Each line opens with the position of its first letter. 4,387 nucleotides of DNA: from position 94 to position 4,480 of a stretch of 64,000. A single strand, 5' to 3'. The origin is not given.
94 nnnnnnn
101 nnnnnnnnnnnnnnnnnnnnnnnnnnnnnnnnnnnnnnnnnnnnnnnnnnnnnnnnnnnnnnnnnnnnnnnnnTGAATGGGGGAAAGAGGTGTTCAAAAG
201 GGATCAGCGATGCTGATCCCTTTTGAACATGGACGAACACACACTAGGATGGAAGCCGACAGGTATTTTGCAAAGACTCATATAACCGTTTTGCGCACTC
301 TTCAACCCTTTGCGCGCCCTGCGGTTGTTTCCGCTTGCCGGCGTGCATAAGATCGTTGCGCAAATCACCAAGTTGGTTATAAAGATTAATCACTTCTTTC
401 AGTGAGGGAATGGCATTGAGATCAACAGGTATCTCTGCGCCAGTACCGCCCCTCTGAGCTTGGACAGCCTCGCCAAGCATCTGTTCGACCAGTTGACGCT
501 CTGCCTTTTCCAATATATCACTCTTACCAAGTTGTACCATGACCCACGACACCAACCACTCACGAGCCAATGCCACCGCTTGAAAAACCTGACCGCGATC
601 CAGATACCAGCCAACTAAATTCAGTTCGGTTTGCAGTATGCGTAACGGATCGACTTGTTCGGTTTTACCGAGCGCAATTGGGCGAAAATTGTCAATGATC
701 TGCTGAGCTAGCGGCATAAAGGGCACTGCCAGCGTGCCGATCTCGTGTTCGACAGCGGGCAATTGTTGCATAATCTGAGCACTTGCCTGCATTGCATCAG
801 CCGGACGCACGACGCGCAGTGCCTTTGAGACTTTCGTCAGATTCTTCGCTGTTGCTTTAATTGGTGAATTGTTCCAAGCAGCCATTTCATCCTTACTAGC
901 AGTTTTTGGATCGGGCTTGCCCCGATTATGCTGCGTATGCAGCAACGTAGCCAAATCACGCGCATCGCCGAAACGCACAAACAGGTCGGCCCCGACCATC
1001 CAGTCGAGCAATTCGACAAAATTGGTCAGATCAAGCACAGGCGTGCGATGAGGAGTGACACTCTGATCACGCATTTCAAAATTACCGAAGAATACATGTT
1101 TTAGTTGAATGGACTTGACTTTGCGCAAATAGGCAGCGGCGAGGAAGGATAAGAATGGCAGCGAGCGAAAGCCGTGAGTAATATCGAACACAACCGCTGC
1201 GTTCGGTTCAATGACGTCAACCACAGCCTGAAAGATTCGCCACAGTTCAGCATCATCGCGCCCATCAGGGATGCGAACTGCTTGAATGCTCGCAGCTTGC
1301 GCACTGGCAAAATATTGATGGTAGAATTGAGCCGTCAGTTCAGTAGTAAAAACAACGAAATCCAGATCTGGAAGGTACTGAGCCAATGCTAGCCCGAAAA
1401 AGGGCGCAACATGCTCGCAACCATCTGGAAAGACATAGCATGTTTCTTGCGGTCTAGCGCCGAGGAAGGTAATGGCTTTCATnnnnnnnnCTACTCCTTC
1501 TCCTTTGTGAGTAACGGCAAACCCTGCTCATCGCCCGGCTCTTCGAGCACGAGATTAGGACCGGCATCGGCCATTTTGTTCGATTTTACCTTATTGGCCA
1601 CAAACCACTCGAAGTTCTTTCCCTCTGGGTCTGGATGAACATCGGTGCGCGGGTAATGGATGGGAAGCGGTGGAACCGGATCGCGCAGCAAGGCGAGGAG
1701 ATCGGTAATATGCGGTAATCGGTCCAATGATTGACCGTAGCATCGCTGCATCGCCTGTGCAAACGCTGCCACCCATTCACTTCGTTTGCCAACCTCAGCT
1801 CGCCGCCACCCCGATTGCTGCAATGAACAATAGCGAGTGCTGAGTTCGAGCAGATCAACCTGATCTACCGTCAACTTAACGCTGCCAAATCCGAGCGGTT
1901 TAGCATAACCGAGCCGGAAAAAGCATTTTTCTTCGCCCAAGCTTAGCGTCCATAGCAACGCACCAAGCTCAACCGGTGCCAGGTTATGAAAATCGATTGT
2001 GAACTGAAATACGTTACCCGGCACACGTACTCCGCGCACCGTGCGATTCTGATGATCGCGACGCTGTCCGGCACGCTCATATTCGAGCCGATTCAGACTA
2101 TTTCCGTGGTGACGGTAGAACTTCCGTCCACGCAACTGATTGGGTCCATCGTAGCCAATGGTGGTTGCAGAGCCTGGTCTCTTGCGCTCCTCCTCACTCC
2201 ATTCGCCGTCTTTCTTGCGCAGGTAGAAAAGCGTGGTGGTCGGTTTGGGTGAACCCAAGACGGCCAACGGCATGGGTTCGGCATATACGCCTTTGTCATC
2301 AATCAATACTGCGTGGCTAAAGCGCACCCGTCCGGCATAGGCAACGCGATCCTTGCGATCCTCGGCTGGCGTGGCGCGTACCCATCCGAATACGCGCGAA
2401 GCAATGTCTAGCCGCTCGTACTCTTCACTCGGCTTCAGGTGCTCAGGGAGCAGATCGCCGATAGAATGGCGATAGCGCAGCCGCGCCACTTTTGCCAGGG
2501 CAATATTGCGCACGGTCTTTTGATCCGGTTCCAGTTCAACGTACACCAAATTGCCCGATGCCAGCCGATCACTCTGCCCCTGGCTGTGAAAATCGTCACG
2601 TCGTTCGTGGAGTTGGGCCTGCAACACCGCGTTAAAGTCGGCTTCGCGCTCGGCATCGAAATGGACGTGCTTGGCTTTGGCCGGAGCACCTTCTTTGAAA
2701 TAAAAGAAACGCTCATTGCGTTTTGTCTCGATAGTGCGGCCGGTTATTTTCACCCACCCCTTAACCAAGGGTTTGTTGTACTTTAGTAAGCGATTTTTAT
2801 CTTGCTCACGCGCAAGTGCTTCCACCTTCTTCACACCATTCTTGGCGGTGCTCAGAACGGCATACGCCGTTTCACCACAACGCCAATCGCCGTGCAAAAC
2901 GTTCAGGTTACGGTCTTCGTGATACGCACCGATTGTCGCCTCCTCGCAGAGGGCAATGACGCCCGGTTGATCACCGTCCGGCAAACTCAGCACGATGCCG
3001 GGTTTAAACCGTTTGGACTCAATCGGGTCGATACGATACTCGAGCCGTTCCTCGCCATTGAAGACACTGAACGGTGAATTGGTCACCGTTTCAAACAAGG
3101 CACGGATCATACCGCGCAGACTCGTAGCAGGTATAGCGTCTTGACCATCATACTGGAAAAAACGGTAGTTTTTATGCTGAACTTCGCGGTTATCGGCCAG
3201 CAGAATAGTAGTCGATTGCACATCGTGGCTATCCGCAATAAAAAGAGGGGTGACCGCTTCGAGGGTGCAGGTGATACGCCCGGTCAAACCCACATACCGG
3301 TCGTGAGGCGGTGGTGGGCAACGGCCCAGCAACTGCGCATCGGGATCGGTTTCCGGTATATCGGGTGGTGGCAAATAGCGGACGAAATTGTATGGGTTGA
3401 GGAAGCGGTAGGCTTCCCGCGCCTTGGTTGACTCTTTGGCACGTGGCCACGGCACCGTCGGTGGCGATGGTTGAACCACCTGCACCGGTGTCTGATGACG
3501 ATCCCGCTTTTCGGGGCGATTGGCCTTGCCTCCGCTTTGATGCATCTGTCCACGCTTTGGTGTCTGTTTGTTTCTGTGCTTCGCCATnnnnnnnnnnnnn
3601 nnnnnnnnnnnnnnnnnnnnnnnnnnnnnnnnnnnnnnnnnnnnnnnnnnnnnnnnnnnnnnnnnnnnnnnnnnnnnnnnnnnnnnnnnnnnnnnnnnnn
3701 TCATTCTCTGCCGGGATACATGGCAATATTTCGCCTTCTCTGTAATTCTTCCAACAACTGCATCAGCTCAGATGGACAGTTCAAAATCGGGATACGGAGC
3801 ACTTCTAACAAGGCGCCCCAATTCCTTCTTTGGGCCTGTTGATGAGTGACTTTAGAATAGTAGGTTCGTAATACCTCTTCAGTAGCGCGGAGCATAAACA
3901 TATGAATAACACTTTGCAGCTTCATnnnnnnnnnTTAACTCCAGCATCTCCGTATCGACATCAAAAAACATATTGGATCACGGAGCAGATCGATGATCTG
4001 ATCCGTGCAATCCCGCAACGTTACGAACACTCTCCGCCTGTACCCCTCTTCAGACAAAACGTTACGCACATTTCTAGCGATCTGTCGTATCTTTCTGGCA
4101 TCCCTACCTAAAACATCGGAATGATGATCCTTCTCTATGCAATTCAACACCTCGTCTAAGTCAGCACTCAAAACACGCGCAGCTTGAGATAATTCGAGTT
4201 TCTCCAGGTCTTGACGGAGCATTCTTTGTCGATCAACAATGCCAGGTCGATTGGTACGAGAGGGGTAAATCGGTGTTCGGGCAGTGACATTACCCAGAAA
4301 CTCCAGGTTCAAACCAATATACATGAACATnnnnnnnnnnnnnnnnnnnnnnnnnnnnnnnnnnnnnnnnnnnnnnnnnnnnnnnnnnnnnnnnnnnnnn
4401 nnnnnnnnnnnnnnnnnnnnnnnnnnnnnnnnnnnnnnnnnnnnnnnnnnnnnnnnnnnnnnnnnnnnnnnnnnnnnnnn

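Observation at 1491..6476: Tandem duplication of a 698-aa RAMP gene split by an AT-rich insert carrying two in-frame mini-ORFs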

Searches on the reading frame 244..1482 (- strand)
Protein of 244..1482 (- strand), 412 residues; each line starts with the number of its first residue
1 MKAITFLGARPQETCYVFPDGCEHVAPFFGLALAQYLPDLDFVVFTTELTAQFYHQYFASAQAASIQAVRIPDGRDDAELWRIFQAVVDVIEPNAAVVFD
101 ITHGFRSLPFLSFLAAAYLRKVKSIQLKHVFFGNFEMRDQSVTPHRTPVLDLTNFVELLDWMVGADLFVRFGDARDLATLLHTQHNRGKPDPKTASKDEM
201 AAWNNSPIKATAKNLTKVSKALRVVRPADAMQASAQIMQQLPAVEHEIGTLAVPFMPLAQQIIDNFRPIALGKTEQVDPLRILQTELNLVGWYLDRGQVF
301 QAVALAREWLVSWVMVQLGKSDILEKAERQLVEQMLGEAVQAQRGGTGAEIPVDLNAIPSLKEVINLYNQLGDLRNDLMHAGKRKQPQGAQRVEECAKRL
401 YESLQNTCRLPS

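Call 6: search_protein_families(library=ncbifam, proteins=[window:244-1482:-], max_evalue=0.01)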
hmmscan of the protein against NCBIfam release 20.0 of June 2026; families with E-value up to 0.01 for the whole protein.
window:244-1482:- (412 aa): 2 families
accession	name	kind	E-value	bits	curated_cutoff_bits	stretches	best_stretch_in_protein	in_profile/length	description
TIGR02221.1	cas_TM1812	equivalog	4e-29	102.1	76.25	1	66-181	104-217/218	TIGR02221 family CRISPR-associated protein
TIGR02549.2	CRISPR_DxTHG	domain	5.5e-12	45.4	21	1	97-122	1-26/26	CRISPR-associated DxTHG motif protein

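Call 8: search_protein_families(library=pfam, proteins=[window:244-1482:-], max_evalue=1)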
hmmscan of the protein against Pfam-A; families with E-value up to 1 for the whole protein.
window:244-1482:- (412 aa): 2 families
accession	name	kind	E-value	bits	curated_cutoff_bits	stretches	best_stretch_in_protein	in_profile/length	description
PF01261.30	AP_endonuc_2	-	0.025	14.7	31.1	0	78-159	139-216/249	Xylose isomerase-like TIM barrel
PF02123.21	RdRP_4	-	0.23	10.8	22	1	178-260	37-121/465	Viral RNA-directed RNA-polymerase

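Call 10: search_protein_families(library=padloc, proteins=[window:244-1482:-], max_evalue=1)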
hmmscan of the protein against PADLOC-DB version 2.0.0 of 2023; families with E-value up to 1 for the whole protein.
window:244-1482:- (412 aa): 31 families (the best 25 are shown)
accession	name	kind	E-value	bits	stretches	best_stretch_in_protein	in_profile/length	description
PDLC01824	CARF2--CARF_HEPN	-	2.3e-104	347.9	1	1-408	2-373/376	-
PDLC01032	Csx1/Csm6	-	6.1e-100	333.4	1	1-409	3-371/412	CARF+HEPN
PDLC01345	Csx1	-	3.6e-78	261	1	2-318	1-266/267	CAS-III; associated_signaling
PDLC01844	CARF2--CARF_HEPN_CSX3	-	1.8e-71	239.4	1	1-406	1-373/464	-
PDLC01621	Csx1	-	3.7e-71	238.5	1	4-382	2-339/340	CAS-III; associated_signaling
PDLC01839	CARF2--CARF_HEPN_CARF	-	7.1e-66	221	1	1-395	1-352/518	-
PDLC01843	CARF2--CARF_HEPN_CSX20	-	4.5e-60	202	1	64-404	84-373/498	-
PDLC01842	CARF2--CARF_HEPN_CSX16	-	6e-43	145.5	1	1-406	1-373/478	-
PDLC01840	CARF2--CARF_HEPN_CARF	-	7.3e-43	145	1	4-396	8-384/547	-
PDLC01825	CARF2--CARF_HEPN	-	1.3e-38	131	3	56-223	95-254/382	-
PDLC01281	Csx1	-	7.7e-32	108.8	1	4-181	3-190/191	CAS-III; associated_signaling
PDLC01838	CARF2--CARF_HEPN_CARF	-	2.9e-30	103.4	1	2-365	3-357/522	-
PDLC01826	CARF2--CARF_HEPN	-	6.4e-30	102.6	1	63-400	104-384/393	-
PDLC01832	CARF2--CARF_HEPN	-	1e-24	85.6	1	61-406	73-406/416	-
PDLC01284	Csx1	-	6.2e-19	67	1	66-310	72-258/289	CAS-III; associated_signaling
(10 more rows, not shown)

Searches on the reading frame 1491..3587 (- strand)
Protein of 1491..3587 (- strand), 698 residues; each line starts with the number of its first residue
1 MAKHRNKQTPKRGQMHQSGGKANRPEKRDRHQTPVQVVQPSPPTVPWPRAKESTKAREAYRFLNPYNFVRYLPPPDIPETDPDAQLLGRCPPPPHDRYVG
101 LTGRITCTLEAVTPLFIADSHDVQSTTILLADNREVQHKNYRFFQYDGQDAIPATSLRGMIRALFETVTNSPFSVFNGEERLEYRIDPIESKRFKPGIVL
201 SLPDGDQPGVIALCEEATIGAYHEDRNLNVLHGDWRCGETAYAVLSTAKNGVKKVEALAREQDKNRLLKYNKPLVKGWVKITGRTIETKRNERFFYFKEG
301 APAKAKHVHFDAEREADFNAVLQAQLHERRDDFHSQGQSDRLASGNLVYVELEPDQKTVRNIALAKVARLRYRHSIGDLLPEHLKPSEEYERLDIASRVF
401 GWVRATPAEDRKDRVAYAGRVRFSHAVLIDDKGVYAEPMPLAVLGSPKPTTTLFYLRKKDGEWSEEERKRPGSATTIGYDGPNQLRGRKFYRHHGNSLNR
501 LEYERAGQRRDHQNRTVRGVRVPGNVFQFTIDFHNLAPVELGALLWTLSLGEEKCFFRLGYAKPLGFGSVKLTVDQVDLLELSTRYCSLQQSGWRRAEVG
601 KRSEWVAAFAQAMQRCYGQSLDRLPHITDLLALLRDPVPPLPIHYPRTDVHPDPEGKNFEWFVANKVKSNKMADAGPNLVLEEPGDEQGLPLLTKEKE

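Call 6: search_protein_families(library=ncbifam, proteins=[window:1491-3587:-], max_evalue=0.01)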
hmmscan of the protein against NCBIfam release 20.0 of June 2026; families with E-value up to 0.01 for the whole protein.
window:1491-3587:- (698 aa): 4 families
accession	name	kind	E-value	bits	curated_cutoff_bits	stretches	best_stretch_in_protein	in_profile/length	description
TIGR03986.1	TIGR03986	equivalog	1.2e-157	526.8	161.35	1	65-635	1-567/568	TIGR03986 family type III CRISPR-associated RAMP protein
NF041225.1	Cas_III-E_gRAMP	equivalog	4.8e-50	170.1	700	2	258-584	1225-1549/1636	type III-E CRISPR-associated gRAMP effector Cas7-11e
NF049957.1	Cas_III-I_gRAMP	exception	1.2e-13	50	800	1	385-597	863-1049/1076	type III-I CRISPR-associated gRAMP effector Cas7-11i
TIGR02581.1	cas_cyan_RAMP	equivalog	0.00083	19.1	108.05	0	522-575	160-213/216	type III CRISPR-associated RAMP protein Csx7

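Call 8: search_protein_families(library=pfam, proteins=[window:1491-3587:-], max_evalue=1)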
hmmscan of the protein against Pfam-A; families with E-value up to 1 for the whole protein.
window:1491-3587:- (698 aa): 2 families
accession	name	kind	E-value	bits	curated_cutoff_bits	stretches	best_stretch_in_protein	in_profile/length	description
PF03787.20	RAMPs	-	8.5e-11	43.1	22.1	2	108-170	1-51/189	RAMP superfamily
PF14345.11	GDYXXLXY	-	0.0013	19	27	1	232-305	58-127/153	GDYXXLXY protein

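Call 10: search_protein_families(library=padloc, proteins=[window:1491-3587:-], max_evalue=1)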
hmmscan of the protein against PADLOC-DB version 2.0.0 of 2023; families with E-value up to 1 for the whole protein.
window:1491-3587:- (698 aa): 16 families
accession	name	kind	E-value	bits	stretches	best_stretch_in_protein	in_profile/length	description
PDLC01013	Csm3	-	1.8e-173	577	1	49-695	3-644/650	Csm3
PDLC01407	Csm3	-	1e-151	504.7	1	59-685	2-513/519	"CAS-III-A,CAS-III-D; effector_G7"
PDLC02109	Cas7_IIId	-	1e-68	230.7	1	59-671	3-520/544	-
PDLC02114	Cas7_IIId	-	2.2e-59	199.7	1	56-634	9-512/546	-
PDLC01220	gRAMP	-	9.1e-54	180.6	2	260-653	1109-1471/1494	CAS-III-E; effector_UNK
PDLC02108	Cas7_IIId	-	3.5e-48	163.1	1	100-645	33-483/540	-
PDLC02116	Cas7_IIId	-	3.4e-33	113.4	2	366-633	321-550/617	-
PDLC01016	Csm3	-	7.1e-12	44.1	1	108-571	2-189/189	Csm3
PDLC01442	Csm3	-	9e-10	36.7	2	104-181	9-71/208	"CAS-III-A,CAS-III-D; effector_G7"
PDLC01613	Csm3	-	1.8e-09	36.7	1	108-303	1-133/177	"CAS-III-A,CAS-III-D; effector_G7"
PDLC01017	Csm3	-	0.00015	19.6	1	105-172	11-70/257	Csm3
PDLC01296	Csm3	-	0.00017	19.6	1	522-576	137-190/192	"CAS-III-A,CAS-III-D; effector_G7"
PDLC01724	typeIV_Cas7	-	0.00017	19.4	2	519-583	223-285/329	Csf2_0_IV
PDLC01015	Csm3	-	0.0024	17.1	1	135-186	18-57/178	Csm3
PDLC01339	Csm3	-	0.0044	16.1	1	112-194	2-59/163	"CAS-III-A,CAS-III-D; effector_G7"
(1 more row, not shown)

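Call 76: search_solved_structures(query=window:1491-3587:-, max_evalue=0.001)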
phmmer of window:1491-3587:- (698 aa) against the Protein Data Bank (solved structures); distinct sequences matched with E-value up to 0.001: 18.
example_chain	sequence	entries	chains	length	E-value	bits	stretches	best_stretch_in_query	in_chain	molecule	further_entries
8s9t_E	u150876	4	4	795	2.7e-56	194.4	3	480-668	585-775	TIGR03986 family CRISPR-associated RAMP protein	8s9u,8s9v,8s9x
9wxh_D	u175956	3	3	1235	8.7e-29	103.5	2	346-589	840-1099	TIGR03986 family CRISPR-associated RAMP protein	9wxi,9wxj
8d8n_B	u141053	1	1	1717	1.9e-28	102.3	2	101-190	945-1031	RAMP superfamily protein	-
8gna_A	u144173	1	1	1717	2.7e-28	101.8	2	101-190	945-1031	RAMP superfamily protein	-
7x7a_A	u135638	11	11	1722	2.7e-28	101.8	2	101-190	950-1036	RAMP superfamily protein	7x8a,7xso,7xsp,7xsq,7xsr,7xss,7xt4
7x7r_A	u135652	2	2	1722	2.7e-28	101.8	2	101-190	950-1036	RAMP superfamily protein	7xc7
7y80_A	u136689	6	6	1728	2.8e-28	101.8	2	101-190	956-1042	RAMP superfamily protein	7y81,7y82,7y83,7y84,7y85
8d9e_B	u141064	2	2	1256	1.8e-27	99.1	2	101-185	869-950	RAMP superfamily protein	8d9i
8d9h_B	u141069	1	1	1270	2.6e-27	98.6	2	101-192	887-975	RAMP superfamily protein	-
8d9g_B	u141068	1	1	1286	3e-27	98.4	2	101-192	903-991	RAMP superfamily protein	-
8d9f_B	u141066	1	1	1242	5.9e-27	97.4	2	101-189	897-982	RAMP superfamily protein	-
8d97_A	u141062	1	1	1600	9.5e-27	96.7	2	101-189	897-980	RAMP superfamily protein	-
7yn9_A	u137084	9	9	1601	1.4e-25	92.8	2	100-191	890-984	CRISPR-associated RAMP family protein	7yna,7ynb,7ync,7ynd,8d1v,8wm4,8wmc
8eex_A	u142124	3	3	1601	1.4e-25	92.8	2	100-191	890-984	Cas7-11 | CRISPR-associated RAMP family protein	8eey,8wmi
7wah_A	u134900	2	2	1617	1.5e-25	92.8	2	100-191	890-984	CRISPR-associated RAMP family protein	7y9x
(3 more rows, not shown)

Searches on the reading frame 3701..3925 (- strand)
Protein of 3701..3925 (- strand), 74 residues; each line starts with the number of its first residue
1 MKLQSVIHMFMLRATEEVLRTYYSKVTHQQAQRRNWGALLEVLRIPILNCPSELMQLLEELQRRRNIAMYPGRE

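Call 6: search_protein_families(library=ncbifam, proteins=[window:3701-3925:-], max_evalue=0.01)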
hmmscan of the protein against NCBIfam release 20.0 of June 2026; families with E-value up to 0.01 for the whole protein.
window:3701-3925:- (74 aa): 0 families

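Call 8: search_protein_families(library=pfam, proteins=[window:3701-3925:-], max_evalue=1)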
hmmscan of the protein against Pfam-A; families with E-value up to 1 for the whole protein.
window:3701-3925:- (74 aa): 2 families
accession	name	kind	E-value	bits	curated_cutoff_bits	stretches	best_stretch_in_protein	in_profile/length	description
PF04483.17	DUF565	-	0.13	13.1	27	1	6-45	8-45/60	Protein of unknown function (DUF565)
PF10654.15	DUF2481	-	0.17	12.4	27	1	2-38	31-67/126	Protein of unknown function (DUF2481)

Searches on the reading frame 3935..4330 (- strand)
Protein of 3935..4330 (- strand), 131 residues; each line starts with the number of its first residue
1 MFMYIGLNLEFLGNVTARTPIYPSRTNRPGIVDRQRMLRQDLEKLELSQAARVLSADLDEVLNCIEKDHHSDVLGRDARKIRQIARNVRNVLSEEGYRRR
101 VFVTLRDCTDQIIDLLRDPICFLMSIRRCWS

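Call 6: search_protein_families(library=ncbifam, proteins=[window:3935-4330:-], max_evalue=0.01)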
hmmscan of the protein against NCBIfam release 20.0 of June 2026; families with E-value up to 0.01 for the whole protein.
window:3935-4330:- (131 aa): 0 families

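Call 8: search_protein_families(library=pfam, proteins=[window:3935-4330:-], max_evalue=1)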
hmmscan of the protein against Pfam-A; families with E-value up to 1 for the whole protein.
window:3935-4330:- (131 aa): 2 families
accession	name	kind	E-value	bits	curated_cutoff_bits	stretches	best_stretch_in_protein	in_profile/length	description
PF13393.11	tRNA-synt_His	-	0.087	12.5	25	1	71-109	3-40/308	Histidyl-tRNA synthetase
PF08372.16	PRT_C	-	0.19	12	28.1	1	43-115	26-101/156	Plant phosphoribosyltransferase C-terminal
